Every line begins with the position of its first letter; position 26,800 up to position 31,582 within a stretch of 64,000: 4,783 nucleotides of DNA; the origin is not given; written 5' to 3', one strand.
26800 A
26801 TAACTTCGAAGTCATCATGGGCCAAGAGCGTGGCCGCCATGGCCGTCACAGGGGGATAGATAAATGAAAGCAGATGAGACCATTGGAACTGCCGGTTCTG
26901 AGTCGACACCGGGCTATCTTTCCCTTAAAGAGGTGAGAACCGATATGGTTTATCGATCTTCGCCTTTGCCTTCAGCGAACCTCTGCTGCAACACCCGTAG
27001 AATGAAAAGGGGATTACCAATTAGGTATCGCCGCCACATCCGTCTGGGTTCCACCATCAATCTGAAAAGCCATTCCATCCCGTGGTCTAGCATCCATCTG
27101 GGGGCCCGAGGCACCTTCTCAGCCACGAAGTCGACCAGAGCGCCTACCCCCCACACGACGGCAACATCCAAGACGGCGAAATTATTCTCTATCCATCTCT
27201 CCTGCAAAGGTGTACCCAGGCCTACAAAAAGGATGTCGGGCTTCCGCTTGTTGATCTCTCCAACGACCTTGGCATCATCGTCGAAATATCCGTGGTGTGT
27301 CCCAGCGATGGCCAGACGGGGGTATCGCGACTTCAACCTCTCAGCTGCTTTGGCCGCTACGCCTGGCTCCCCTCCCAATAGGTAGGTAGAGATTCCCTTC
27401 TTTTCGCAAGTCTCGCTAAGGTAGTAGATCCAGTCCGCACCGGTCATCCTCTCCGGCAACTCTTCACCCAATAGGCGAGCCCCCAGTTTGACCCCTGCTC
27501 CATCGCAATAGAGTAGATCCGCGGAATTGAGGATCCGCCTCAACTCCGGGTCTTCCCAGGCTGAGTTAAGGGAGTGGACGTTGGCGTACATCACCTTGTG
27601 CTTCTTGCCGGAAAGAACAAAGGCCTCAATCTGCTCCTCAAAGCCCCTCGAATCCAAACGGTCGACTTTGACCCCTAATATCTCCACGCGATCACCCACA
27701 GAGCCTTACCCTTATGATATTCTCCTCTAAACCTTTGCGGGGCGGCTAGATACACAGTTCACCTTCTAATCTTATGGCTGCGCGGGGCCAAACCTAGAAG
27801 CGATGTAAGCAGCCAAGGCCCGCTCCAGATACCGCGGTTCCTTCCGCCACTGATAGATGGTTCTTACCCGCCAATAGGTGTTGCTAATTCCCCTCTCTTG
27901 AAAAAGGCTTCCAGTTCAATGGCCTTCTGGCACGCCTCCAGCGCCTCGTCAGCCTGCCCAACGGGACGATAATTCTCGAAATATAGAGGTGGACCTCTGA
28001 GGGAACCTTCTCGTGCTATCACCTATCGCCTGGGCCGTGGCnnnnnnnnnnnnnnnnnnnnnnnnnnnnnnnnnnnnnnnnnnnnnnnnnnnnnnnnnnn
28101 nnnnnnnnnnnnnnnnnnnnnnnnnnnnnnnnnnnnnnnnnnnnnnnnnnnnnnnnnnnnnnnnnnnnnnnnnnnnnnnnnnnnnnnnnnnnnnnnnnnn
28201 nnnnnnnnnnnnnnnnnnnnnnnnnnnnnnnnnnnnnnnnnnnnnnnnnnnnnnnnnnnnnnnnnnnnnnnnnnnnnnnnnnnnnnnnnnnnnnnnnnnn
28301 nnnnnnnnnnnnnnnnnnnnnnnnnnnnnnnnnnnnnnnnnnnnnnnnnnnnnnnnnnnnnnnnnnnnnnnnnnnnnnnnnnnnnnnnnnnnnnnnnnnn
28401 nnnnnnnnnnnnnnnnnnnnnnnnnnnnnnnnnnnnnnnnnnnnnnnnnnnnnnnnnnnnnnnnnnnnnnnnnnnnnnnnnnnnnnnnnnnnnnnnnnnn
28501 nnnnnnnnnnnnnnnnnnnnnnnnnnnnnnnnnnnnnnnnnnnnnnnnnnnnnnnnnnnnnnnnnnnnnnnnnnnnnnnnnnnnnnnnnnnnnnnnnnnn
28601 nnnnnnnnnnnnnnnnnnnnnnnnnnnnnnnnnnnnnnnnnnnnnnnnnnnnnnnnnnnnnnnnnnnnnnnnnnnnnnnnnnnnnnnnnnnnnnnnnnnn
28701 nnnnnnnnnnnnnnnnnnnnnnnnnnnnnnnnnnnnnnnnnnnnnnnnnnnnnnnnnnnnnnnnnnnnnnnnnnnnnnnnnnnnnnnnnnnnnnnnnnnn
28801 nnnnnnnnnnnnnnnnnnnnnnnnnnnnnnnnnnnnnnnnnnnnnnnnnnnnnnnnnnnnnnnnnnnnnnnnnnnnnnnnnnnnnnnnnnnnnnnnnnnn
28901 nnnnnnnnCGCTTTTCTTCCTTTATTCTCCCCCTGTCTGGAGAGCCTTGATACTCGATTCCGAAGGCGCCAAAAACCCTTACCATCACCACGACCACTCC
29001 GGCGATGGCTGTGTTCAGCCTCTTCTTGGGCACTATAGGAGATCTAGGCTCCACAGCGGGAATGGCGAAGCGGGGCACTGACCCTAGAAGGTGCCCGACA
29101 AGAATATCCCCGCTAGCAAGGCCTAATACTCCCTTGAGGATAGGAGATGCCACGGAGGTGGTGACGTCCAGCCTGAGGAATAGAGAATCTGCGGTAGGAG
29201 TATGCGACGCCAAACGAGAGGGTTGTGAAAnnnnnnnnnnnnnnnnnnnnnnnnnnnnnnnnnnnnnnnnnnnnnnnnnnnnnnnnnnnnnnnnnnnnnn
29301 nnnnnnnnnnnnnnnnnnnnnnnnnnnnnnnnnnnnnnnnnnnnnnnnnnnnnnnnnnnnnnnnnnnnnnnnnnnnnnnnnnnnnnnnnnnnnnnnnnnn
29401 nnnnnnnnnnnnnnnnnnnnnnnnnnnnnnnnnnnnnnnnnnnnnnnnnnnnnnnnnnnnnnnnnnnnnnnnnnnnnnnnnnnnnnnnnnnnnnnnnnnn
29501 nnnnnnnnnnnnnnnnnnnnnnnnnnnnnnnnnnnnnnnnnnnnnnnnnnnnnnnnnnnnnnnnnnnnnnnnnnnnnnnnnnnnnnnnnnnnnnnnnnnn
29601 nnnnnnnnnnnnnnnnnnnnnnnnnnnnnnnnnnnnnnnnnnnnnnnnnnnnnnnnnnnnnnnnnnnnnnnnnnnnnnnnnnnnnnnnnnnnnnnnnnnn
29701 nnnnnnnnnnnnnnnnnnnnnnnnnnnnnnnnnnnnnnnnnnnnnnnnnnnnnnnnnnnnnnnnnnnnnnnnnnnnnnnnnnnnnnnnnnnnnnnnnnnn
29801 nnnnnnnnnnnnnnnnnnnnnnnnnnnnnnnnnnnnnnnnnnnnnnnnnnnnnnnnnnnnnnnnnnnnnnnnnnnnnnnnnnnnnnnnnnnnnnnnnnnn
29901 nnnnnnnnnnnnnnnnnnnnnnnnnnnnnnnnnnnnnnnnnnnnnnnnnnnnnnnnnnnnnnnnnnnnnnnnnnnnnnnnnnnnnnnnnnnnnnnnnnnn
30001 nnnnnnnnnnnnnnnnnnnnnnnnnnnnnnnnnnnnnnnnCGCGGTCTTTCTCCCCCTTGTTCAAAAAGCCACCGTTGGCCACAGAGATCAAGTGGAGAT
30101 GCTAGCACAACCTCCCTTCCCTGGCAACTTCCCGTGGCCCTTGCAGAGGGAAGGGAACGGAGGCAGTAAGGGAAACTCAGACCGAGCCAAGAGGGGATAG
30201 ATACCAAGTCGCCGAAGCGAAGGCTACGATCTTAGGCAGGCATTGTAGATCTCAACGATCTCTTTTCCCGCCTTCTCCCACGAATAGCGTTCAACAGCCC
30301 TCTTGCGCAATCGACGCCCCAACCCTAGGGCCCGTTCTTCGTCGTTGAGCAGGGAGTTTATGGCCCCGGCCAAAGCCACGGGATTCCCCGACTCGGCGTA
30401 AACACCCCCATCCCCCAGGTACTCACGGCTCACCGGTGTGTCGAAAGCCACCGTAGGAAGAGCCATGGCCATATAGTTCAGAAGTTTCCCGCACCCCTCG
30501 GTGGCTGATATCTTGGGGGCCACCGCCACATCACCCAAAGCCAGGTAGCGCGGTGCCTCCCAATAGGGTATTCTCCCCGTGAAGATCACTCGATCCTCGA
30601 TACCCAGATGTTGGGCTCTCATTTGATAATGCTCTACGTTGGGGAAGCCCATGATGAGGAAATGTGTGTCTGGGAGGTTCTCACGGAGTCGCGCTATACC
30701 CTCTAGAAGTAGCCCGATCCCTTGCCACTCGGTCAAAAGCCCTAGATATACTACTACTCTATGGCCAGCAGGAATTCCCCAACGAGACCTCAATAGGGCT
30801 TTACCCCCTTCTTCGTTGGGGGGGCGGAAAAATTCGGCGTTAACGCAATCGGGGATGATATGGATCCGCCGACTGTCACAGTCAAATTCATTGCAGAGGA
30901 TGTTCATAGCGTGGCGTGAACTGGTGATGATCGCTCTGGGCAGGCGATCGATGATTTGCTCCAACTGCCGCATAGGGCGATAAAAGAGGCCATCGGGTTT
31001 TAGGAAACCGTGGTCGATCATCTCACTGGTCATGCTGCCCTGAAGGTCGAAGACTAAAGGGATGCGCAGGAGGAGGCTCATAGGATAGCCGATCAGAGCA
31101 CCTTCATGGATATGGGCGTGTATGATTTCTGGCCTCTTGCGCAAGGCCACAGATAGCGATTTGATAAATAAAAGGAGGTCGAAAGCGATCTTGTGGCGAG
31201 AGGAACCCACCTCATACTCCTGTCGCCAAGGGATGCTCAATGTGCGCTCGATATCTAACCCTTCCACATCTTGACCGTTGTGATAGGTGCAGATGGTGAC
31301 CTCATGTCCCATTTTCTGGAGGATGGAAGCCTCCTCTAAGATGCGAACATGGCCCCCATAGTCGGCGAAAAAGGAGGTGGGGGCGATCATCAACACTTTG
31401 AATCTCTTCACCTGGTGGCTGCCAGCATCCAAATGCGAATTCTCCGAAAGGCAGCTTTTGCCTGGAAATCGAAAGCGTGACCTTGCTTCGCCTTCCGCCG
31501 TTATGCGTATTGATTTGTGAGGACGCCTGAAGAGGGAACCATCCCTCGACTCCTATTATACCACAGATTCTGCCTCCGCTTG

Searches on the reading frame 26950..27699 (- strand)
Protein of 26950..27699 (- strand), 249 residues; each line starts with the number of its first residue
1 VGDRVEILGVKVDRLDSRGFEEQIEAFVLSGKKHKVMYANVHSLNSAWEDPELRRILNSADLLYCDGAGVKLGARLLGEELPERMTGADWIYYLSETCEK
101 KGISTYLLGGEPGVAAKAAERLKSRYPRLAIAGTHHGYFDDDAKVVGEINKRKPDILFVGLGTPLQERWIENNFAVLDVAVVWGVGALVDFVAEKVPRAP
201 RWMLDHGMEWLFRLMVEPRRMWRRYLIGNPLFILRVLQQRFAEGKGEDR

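Call 44: search_protein_families(library=pfam, proteins=[window:26950-27699:-], max_evalue=0.00001)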
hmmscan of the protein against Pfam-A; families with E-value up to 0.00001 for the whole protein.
window:26950-27699:- (249 aa): 1 family
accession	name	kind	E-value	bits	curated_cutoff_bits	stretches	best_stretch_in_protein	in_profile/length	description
PF03808.19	Glyco_tran_WecG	-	1.7e-63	213.9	27.4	1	60-225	1-168/168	Glycosyl transferase WecG/TagA/CpsF family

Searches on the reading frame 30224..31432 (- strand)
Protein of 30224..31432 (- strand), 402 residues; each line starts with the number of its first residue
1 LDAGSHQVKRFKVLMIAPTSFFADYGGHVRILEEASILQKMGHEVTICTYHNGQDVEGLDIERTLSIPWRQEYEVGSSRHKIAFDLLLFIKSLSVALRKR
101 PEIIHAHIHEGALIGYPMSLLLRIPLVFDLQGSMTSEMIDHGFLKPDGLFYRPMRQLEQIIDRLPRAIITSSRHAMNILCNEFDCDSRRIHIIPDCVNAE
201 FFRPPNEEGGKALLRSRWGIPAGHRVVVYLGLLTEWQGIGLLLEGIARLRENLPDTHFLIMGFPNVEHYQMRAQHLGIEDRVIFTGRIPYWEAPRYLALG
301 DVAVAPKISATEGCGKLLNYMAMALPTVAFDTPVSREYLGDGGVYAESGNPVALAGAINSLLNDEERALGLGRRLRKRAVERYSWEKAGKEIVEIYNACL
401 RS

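Call 44: search_protein_families(library=pfam, proteins=[window:30224-31432:-], max_evalue=0.00001)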
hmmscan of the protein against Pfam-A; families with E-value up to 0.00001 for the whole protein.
window:30224-31432:- (402 aa): 4 families
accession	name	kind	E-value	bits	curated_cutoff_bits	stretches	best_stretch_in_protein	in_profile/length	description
PF00534.26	Glycos_transf_1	-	1.7e-23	83.5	26.4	1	215-377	6-171/172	Glycosyl transferases group 1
PF13692.12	Glyco_trans_1_4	-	3.2e-23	83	27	1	225-364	2-142/142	Glycosyl transferases group 1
PF13439.12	Glyco_transf_4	-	3.4e-15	56.9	28.5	1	26-200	3-169/170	Glycosyltransferase Family 4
PF13579.12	Glyco_trans_4_4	-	2.4e-11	44.7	29.7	1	26-194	2-156/158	Glycosyl transferase 4-like domain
